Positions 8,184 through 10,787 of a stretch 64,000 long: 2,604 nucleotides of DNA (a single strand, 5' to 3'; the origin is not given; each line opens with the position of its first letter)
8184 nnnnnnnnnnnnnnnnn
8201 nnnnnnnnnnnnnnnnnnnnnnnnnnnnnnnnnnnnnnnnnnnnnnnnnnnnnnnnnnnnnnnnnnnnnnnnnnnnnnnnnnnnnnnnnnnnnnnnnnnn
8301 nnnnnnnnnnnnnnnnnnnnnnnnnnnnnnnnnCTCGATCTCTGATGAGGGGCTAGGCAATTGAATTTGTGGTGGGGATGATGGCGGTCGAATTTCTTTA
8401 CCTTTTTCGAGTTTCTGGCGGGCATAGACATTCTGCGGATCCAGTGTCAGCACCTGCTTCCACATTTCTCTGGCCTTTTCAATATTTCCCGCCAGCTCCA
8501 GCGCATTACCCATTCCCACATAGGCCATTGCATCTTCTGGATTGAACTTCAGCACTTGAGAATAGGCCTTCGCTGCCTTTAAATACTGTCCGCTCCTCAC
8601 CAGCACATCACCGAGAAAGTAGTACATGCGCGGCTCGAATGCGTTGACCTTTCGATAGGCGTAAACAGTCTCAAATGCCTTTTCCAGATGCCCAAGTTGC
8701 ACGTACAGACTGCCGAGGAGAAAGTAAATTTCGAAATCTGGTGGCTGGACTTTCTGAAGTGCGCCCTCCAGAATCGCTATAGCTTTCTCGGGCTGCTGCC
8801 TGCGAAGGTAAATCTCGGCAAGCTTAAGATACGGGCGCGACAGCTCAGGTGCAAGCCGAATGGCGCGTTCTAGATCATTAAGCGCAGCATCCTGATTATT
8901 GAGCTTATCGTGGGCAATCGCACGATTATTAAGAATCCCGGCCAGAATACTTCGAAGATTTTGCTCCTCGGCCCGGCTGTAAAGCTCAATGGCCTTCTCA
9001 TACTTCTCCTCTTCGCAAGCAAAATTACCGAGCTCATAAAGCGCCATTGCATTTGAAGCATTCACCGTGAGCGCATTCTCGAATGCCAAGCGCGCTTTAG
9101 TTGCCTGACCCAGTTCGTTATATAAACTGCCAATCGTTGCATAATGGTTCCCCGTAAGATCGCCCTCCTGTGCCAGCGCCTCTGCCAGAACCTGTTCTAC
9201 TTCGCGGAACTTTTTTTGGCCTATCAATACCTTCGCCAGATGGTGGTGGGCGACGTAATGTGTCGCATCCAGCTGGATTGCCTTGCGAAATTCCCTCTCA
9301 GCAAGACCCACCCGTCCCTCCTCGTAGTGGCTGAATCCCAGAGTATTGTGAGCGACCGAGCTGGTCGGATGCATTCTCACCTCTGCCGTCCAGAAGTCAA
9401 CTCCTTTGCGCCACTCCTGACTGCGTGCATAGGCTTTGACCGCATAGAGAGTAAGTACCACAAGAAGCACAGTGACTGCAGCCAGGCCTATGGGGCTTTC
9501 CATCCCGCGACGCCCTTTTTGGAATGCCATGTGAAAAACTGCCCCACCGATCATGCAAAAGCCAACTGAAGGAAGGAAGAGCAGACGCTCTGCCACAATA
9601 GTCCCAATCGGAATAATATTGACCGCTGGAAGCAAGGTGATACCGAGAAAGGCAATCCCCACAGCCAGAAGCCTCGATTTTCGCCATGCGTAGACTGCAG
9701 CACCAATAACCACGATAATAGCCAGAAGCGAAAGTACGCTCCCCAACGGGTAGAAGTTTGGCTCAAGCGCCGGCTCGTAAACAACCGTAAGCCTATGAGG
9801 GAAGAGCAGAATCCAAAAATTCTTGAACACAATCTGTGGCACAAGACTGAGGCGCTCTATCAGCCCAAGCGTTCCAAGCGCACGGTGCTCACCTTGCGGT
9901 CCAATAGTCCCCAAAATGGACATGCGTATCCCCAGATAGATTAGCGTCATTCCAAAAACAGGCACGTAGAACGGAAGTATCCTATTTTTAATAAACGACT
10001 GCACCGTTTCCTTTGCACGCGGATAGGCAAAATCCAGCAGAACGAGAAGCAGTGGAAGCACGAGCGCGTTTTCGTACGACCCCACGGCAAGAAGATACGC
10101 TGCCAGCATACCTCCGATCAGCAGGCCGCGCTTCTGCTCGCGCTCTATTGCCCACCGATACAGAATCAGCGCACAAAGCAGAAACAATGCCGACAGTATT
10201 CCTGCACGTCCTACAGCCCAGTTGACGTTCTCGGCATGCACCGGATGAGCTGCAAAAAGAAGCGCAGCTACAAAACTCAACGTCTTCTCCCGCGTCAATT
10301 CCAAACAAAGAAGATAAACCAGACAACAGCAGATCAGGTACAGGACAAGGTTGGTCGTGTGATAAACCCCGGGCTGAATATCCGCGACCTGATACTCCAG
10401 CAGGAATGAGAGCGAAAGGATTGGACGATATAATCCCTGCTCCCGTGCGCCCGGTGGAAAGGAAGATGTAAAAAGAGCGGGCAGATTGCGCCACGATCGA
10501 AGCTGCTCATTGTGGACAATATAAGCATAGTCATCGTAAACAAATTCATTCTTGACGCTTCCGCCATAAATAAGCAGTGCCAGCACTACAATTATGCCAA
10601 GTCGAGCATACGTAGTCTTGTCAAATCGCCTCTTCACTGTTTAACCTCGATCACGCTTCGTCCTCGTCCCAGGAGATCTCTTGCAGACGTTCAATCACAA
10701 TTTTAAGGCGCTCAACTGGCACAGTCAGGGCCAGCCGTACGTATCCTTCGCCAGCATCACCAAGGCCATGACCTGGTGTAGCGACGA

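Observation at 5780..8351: Rearrangement scar between the GT4 and TPR genes: paired ~70-bp direct repeats, an RM-enzyme tail remnant, a truncated paralog fragment, and CA-rich tandem/inverted repeats around a lower-GC secreted-protein gene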

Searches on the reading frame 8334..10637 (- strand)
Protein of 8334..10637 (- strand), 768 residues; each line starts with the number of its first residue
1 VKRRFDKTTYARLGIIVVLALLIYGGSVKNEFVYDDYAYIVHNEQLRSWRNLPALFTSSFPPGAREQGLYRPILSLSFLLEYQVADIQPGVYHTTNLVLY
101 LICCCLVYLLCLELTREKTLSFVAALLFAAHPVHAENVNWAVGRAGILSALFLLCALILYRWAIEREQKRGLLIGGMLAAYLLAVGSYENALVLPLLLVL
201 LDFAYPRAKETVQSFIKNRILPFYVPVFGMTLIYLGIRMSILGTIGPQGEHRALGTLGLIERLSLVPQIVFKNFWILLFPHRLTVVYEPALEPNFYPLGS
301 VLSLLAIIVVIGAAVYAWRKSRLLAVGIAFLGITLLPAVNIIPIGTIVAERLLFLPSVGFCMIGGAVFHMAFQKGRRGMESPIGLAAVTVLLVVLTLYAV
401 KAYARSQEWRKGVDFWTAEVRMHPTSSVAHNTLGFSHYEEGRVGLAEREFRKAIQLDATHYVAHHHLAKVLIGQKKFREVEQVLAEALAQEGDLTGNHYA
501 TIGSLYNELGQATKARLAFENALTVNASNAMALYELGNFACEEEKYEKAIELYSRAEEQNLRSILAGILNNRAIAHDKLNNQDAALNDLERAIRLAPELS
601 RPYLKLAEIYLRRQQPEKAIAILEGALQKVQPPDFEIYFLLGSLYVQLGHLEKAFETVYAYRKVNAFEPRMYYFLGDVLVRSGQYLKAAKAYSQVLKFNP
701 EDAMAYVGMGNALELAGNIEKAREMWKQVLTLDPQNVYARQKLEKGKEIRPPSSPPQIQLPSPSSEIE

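Call 12: search_protein_families(library=pfam, proteins=[window:8334-10637:-], max_evalue=1)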
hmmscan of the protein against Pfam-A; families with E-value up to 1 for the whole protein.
window:8334-10637:- (768 aa): 39 families (the best 25 are shown)
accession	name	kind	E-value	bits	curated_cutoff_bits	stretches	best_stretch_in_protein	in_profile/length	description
PF07719.23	TPR_2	-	1.9e-33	112.2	27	5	672-702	4-34/34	Tetratricopeptide repeat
PF00515.34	TPR_1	-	3.1e-30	103.2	27.8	5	703-736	1-34/34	Tetratricopeptide repeat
PF13181.12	TPR_8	-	2.7e-28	96.1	25.7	5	670-701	2-33/34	Tetratricopeptide repeat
PF13414.12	TPR_11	-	3.1e-26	91.2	26.8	5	676-715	1-40/42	TPR repeat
PF14559.12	TPR_19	-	1.5e-25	89.8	25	5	679-739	1-61/68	Tetratricopeptide repeat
PF13432.12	TPR_16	-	5.2e-24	84.8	32.7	4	675-736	3-64/65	Tetratricopeptide repeat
PF13431.12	TPR_17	-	2.2e-22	77.8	24.4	4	691-724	1-34/34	Tetratricopeptide repeat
PF13428.12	TPR_14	-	9.8e-22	75.7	23.5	5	602-643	3-43/44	Tetratricopeptide repeat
PF13424.12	TPR_12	-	2.6e-21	76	30.1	6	530-597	3-76/77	Tetratricopeptide repeat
PF23914.1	TPR_CcmH_CycH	-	2.7e-13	50.5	42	3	578-657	62-143/158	Cytochrome c-type biogenesis protein H TPR domain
PF12895.13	ANAPC3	-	1.5e-12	48.1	27.2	3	581-656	4-77/82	Anaphase-promoting complex, cyclosome, subunit 3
PF13371.12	TPR_9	-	4.5e-12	46.3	35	2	607-656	2-50/73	Tetratricopeptide repeat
PF13174.12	TPR_6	-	2.3e-10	40.9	26.3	2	705-735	2-32/33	Tetratricopeptide repeat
PF13176.12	TPR_7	-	7.7e-09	35.4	27.9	1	605-630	4-29/36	Tetratricopeptide repeat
PF09976.15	TPR_21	-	2.9e-08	34.1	25.5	2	583-701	59-178/193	Tetratricopeptide repeat-like domain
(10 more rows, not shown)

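Call 24: find_homologous_proteins(query=window:8334-10637:-, max_evalue=1e-30)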
Query window:8334-10637:- (768 aa): 62 proteins with E <= 1e-30 among 8000 candidates.
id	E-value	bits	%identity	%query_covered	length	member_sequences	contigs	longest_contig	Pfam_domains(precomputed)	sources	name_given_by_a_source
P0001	0.0e+0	1711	100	100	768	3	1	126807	PF25063.1,PF13431.13,PF09976.16,PF23914.2,PF25062.2,PF13414.13,PF13176.13,PF13428.13,PF25064.2,PF07721.21,PF14559.13,PF13371.13,PF00515.35,PF12895.14,PF13424.13,PF21033.5,PF13432.13,PF13181.13,PF07719.24,PF13174.13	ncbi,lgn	-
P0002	0.0e+0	1261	73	97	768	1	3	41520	PF25063.1,PF13431.13,PF09976.16,PF23914.2,PF25062.2,PF13414.13,PF13176.13,PF12569.15,PF13428.13,PF13374.13,PF14559.13,PF24575.2,PF13371.13,PF00515.35,PF12895.14,PF13424.13,PF21033.5,PF13432.13,PF13429.13,PF13181.13,PF07719.24,PF13174.13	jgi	jgi:tetratricopeptide (TPR) repeat protein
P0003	3.2e-193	662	44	96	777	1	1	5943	PF09976.16,PF13414.13,PF12569.15,PF13374.13,PF00515.35,PF13424.13,PF28559.1,PF13429.13,PF14561.13,PF07719.24,PF13174.13,PF25063.1,PF13431.13,PF23914.2,PF13176.13,PF13428.13,PF25064.2,PF14559.13,PF13371.13,PF12895.14,PF21033.5,PF13432.13,PF13181.13,PF01239.29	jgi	jgi:tetratricopeptide (TPR) repeat protein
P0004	3.2e-192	659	43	97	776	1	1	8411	PF09976.16,PF16068.11,PF13414.13,PF01535.27,PF13374.13,PF00515.35,PF13424.13,PF13429.13,PF07719.24,PF13174.13,PF25063.1,PF13431.13,PF23914.2,PF25058.2,PF13176.13,PF13428.13,PF25064.2,PF14559.13,PF13371.13,PF12895.14,PF21033.5,PF13432.13,PF13181.13,PF01239.29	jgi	jgi:tetratricopeptide (TPR) repeat protein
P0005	1.1e-150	522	37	97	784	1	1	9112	PF25063.1,PF13431.13,PF09976.16,PF23914.2,PF25062.2,PF13414.13,PF25058.2,PF13176.13,PF13428.13,PF25064.2,PF13374.13,PF14559.13,PF24575.2,PF13371.13,PF17874.8,PF00515.35,PF12895.14,PF13424.13,PF21033.5,PF13432.13,PF13181.13,PF07719.24,PF13174.13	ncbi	-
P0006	6.5e-149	516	38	96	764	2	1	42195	PF25063.1,PF13431.13,PF09976.16,PF23914.2,PF25062.2,PF13414.13,PF25058.2,PF13176.13,PF13428.13,PF13374.13,PF14559.13,PF24575.2,PF25068.3,PF13371.13,PF17874.8,PF00515.35,PF12895.14,PF13424.13,PF21033.5,PF13432.13,PF13181.13,PF07719.24,PF13174.13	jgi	-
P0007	2.1e-81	293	30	94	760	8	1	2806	PF25063.1,PF13431.13,PF23914.2,PF13414.13,PF13176.13,PF13428.13,PF25064.2,PF13374.13,PF14559.13,PF10516.16,PF13371.13,PF00515.35,PF13424.13,PF21033.5,PF13432.13,PF06552.19,PF13429.13,PF13181.13,PF07719.24,PF13174.13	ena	-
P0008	2.3e-81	292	30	93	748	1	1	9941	PF25063.1,PF13431.13,PF23914.2,PF13414.13,PF01535.27,PF13176.13,PF13428.13,PF13374.13,PF14559.13,PF10516.16,PF13371.13,PF00515.35,PF12895.14,PF13424.13,PF21033.5,PF13432.13,PF13429.13,PF13181.13,PF07719.24,PF13174.13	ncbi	-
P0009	1.6e-80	290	30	93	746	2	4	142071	PF03704.24,PF13414.13,PF13374.13,PF24575.2,PF25068.3,PF00515.35,PF13424.13,PF13429.13,PF07719.24,PF13174.13,PF25063.1,PF13431.13,PF23914.2,PF13176.13,PF13428.13,PF25064.2,PF14559.13,PF10516.16,PF13371.13,PF12895.14,PF21033.5,PF13432.13,PF06552.19,PF13181.13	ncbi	-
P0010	1.3e-77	280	28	95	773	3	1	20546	PF25063.1,PF13431.13,PF23914.2,PF13414.13,PF13176.13,PF13428.13,PF13374.13,PF14559.13,PF13371.13,PF00515.35,PF13424.13,PF21033.5,PF13432.13,PF13429.13,PF13181.13,PF07719.24,PF13174.13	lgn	-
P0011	1.7e-56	210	29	78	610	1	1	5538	PF03704.24,PF13431.13,PF23914.2,PF13414.13,PF13176.13,PF13428.13,PF13374.13,PF07721.21,PF14559.13,PF24575.2,PF10516.16,PF13371.13,PF00515.35,PF12895.14,PF13424.13,PF21033.5,PF13432.13,PF13181.13,PF14561.13,PF07719.24,PF13174.13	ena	-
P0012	3.1e-56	209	28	89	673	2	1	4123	PF03704.24,PF13414.13,PF13374.13,PF07721.21,PF24575.2,PF00515.35,PF13424.13,PF13429.13,PF14561.13,PF07719.24,PF13174.13,PF25063.1,PF13431.13,PF23914.2,PF13176.13,PF13428.13,PF25064.2,PF14559.13,PF10516.16,PF13371.13,PF17874.8,PF12895.14,PF21033.5,PF13432.13,PF06552.19,PF13181.13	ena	-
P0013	2.5e-51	193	29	76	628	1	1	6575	PF13431.13,PF23914.2,PF13414.13,PF08409.17,PF13428.13,PF13374.13,PF14559.13,PF13371.13,PF00515.35,PF12895.14,PF13424.13,PF21033.5,PF13432.13,PF13181.13,PF07719.24,PF13174.13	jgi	jgi:Tfp pilus assembly protein PilF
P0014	3.8e-51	193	26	84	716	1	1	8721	PF25063.1,PF13431.13,PF23914.2,PF13414.13,PF13176.13,PF13428.13,PF25064.2,PF13374.13,PF07721.21,PF14559.13,PF24575.2,PF13371.13,PF17874.8,PF00515.35,PF12895.14,PF13424.13,PF21033.5,PF13432.13,PF13181.13,PF07719.24,PF13174.13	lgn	-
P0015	2.2e-50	190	31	66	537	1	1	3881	PF13431.13,PF23914.2,PF13176.13,PF13428.13,PF14559.13,PF24575.2,PF13371.13,PF00515.35,PF12895.14,PF13424.13,PF13432.13,PF13181.13,PF14561.13,PF07719.24,PF13174.13,PF13231.13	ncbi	-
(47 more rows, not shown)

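Call 25: find_encoding_contigs(protein=P0001, flank=10000, max_places=5)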
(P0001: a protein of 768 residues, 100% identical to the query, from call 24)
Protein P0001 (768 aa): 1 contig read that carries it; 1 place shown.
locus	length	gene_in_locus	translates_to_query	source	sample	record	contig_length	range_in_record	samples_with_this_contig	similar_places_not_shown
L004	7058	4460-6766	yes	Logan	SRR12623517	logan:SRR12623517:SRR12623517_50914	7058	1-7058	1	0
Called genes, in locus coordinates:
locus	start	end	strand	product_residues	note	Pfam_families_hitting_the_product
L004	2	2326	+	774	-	?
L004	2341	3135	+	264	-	PF01416:PseudoU_synth_1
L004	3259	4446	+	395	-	PF00155:Aminotran_1_2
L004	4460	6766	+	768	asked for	PF12895:ANAPC3 (faint), PF14559:TPR_19 (weak), PF13432:TPR_16 (weak), PF13424:TPR_12 (weak), PF14559:TPR_19 (weak), PF13414:TPR_11 (weak), PF13432:TPR_16, PF14559:TPR_19 (weak), +15 more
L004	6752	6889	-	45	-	-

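Call 26: find_encoding_contigs(protein=P0002, flank=10000, max_places=5)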
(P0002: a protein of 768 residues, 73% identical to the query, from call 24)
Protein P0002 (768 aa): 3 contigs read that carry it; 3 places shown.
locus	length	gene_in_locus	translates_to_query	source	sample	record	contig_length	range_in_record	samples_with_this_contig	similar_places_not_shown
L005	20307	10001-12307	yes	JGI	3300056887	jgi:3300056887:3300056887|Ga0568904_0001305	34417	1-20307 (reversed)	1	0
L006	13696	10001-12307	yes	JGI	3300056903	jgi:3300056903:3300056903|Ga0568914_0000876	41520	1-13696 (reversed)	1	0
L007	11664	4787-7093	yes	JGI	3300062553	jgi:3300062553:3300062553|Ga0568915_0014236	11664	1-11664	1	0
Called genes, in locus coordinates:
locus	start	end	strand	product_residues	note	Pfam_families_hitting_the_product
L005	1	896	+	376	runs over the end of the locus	-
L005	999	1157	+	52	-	-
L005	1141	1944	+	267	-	-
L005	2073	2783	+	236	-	PF00075:RNase_H, PF13456:RVT_3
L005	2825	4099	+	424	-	PF02403:Seryl_tRNA_N, PF00587:tRNA-synt_2b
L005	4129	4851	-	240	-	PF18912:DZR_2, PF00156:Pribosyltran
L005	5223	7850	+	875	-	PF01624:MutS_I, PF05188:MutS_II, PF05192:MutS_III, PF05190:MutS_IV, PF00488:MutS_V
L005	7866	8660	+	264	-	PF01416:PseudoU_synth_1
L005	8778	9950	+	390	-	PF00155:Aminotran_1_2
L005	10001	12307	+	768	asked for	PF14559:TPR_19 (weak), PF13432:TPR_16, PF13424:TPR_12 (weak), PF00515:TPR_1 (weak), PF13424:TPR_12, PF13414:TPR_11, PF13432:TPR_16, PF14559:TPR_19, +18 more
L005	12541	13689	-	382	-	PF13439:Glyco_transf_4 (weak), PF00534:Glycos_transf_1, PF13692:Glyco_trans_1_4, PF13524:Glyco_trans_1_2 (weak), PF20706:GT4-conflict (weak)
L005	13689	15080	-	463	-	PF04932:Wzy_C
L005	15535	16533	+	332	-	PF01073:3Beta_HSD, PF01370:Epimerase, PF02719:Polysacc_synt_2, PF04321:RmlD_sub_bind, PF07993:NAD_binding_4, PF13460:NAD_binding_10, PF16363:GDP_Man_Dehyd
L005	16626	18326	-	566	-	PF16949:ABC_tran_2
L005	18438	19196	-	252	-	PF00005:ABC_tran, PF13166:AAA_13 (faint), PF13304:AAA_21 (weak)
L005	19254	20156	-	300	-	-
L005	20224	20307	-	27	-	?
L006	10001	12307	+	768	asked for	PF14559:TPR_19 (weak), PF13432:TPR_16, PF13424:TPR_12 (weak), PF00515:TPR_1 (weak), PF13424:TPR_12, PF13414:TPR_11, PF13432:TPR_16, PF14559:TPR_19, +18 more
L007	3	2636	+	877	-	?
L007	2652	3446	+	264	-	PF01416:PseudoU_synth_1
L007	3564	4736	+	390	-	PF00155:Aminotran_1_2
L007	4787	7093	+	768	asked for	PF14559:TPR_19 (weak), PF13432:TPR_16, PF13424:TPR_12 (weak), PF00515:TPR_1 (weak), PF13424:TPR_12, PF13414:TPR_11, PF13432:TPR_16, PF14559:TPR_19, +18 more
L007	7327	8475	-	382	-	PF13439:Glyco_transf_4 (weak), PF00534:Glycos_transf_1, PF13692:Glyco_trans_1_4, PF13524:Glyco_trans_1_2 (weak), PF20706:GT4-conflict (weak)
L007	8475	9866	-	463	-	PF04932:Wzy_C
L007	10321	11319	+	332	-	PF01073:3Beta_HSD, PF01370:Epimerase, PF02719:Polysacc_synt_2, PF04321:RmlD_sub_bind, PF07993:NAD_binding_4, PF13460:NAD_binding_10, PF16363:GDP_Man_Dehyd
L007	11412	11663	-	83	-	?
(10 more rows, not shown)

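Call 30: find_encoding_contigs(protein=P0064, flank=10000, max_places=5)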
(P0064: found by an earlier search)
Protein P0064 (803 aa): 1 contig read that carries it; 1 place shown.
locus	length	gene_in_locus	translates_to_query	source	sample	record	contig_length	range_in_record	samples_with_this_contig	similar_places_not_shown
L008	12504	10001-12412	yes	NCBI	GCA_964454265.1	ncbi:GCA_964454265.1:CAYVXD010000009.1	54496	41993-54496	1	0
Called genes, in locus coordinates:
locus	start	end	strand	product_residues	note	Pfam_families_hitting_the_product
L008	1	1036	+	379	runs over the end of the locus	-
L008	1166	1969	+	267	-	-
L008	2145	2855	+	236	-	PF00075:RNase_H, PF13456:RVT_3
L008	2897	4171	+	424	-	PF02403:Seryl_tRNA_N, PF00587:tRNA-synt_2b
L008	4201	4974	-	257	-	PF18912:DZR_2, PF00156:Pribosyltran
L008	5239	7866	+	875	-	PF01624:MutS_I, PF05188:MutS_II, PF05192:MutS_III, PF05190:MutS_IV, PF00488:MutS_V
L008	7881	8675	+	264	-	PF01416:PseudoU_synth_1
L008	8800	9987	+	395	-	PF00155:Aminotran_1_2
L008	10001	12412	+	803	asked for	PF13432:TPR_16 (weak), PF14559:TPR_19 (weak), PF13424:TPR_12 (weak), PF00515:TPR_1 (weak), PF07719:TPR_2 (weak), PF13181:TPR_8 (weak), PF13414:TPR_11, PF13432:TPR_16, +21 more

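Call 31: find_encoding_contigs(protein=P0063, flank=10000, max_places=5)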
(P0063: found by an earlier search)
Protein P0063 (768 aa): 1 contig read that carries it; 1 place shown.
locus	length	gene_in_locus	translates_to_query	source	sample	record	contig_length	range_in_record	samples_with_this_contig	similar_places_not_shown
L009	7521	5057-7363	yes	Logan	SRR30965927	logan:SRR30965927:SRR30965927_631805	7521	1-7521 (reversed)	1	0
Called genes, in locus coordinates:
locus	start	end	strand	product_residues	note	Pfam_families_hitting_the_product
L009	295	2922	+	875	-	PF01624:MutS_I, PF05188:MutS_II, PF05192:MutS_III, PF05190:MutS_IV, PF00488:MutS_V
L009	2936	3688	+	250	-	PF01416:PseudoU_synth_1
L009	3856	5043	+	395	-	PF00155:Aminotran_1_2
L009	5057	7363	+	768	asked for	PF13432:TPR_16, PF13424:TPR_12, PF14559:TPR_19 (weak), PF00515:TPR_1 (weak), PF07719:TPR_2 (weak), PF13371:TPR_9 (weak), PF13414:TPR_11, PF13432:TPR_16, +23 more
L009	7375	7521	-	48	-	?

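Call 34: find_encoding_contigs(protein=P0068, flank=10000, max_places=5)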
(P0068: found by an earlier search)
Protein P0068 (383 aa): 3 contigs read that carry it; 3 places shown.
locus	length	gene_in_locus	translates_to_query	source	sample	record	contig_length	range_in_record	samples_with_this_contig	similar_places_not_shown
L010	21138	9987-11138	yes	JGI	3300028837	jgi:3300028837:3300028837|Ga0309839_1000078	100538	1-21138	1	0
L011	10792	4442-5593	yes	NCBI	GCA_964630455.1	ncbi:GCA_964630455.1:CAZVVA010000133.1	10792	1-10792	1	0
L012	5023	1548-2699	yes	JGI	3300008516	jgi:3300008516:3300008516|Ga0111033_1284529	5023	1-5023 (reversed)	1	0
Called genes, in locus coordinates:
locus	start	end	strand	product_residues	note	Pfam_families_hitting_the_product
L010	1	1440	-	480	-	?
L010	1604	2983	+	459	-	PF01171:ATP_bind_3, PF11734:TilS_C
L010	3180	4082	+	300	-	-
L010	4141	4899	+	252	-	PF00005:ABC_tran, PF13304:AAA_21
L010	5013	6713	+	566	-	PF16949:ABC_tran_2, PF09847:12TM_1 (weak)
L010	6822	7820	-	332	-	PF01073:3Beta_HSD, PF01370:Epimerase, PF02719:Polysacc_synt_2, PF04321:RmlD_sub_bind, PF07993:NAD_binding_4 (weak), PF13460:NAD_binding_10 (weak), PF16363:GDP_Man_Dehyd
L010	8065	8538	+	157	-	PF13420:Acetyltransf_4, PF00583:Acetyltransf_1, PF13673:Acetyltransf_10, PF13508:Acetyltransf_7, PF08445:FR47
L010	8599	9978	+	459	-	PF04932:Wzy_C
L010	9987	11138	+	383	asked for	PF13439:Glyco_transf_4, PF13579:Glyco_trans_4_4, PF00534:Glycos_transf_1, PF20706:GT4-conflict (weak), PF13692:Glyco_trans_1_4, PF13524:Glyco_trans_1_2 (weak)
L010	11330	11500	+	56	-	-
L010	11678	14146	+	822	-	PF13191:AAA_16 (weak), PF13401:AAA_22 (weak)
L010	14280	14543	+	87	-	-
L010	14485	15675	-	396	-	PF00155:Aminotran_1_2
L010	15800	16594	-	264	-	PF01416:PseudoU_synth_1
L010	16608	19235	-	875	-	PF01624:MutS_I, PF05188:MutS_II, PF05192:MutS_III, PF05190:MutS_IV, PF00488:MutS_V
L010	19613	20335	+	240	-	PF18912:DZR_2, PF00156:Pribosyltran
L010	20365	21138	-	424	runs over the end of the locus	PF02403:Seryl_tRNA_N, PF00587:tRNA-synt_2b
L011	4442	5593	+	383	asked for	PF13439:Glyco_transf_4, PF13579:Glyco_trans_4_4, PF00534:Glycos_transf_1, PF20706:GT4-conflict (weak), PF13692:Glyco_trans_1_4, PF13524:Glyco_trans_1_2 (weak)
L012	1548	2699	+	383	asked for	PF13439:Glyco_transf_4, PF13579:Glyco_trans_4_4, PF00534:Glycos_transf_1, PF20706:GT4-conflict (weak), PF13692:Glyco_trans_1_4, PF13524:Glyco_trans_1_2 (weak)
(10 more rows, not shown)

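Call 35: find_encoding_contigs(protein=P0070, flank=10000, max_places=5)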
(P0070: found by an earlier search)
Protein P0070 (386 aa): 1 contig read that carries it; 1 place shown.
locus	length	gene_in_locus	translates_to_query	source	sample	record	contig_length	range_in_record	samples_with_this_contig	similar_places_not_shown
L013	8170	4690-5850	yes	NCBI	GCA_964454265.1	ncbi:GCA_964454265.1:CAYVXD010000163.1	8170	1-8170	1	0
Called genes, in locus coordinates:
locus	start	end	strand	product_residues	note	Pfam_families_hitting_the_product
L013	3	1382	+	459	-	?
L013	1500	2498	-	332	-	PF01073:3Beta_HSD, PF01370:Epimerase, PF02719:Polysacc_synt_2, PF04321:RmlD_sub_bind, PF07993:NAD_binding_4, PF13460:NAD_binding_10 (weak), PF16363:GDP_Man_Dehyd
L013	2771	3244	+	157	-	PF00583:Acetyltransf_1, PF13420:Acetyltransf_4, PF13673:Acetyltransf_10, PF13508:Acetyltransf_7, PF08445:FR47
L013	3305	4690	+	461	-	PF04932:Wzy_C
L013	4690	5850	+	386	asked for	PF13439:Glyco_transf_4, PF13579:Glyco_trans_4_4 (weak), PF20706:GT4-conflict (weak), PF00534:Glycos_transf_1, PF13692:Glyco_trans_1_4, PF13524:Glyco_trans_1_2 (weak)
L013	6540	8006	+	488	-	-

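Call 77: search_protein_families(library=padloc, proteins=[L010:11678-14143:+], max_evalue=0.001)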
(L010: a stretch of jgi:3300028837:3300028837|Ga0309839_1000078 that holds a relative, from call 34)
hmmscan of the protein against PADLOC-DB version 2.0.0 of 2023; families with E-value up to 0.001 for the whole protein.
L010:11678-14143:+ (822 aa): 0 families
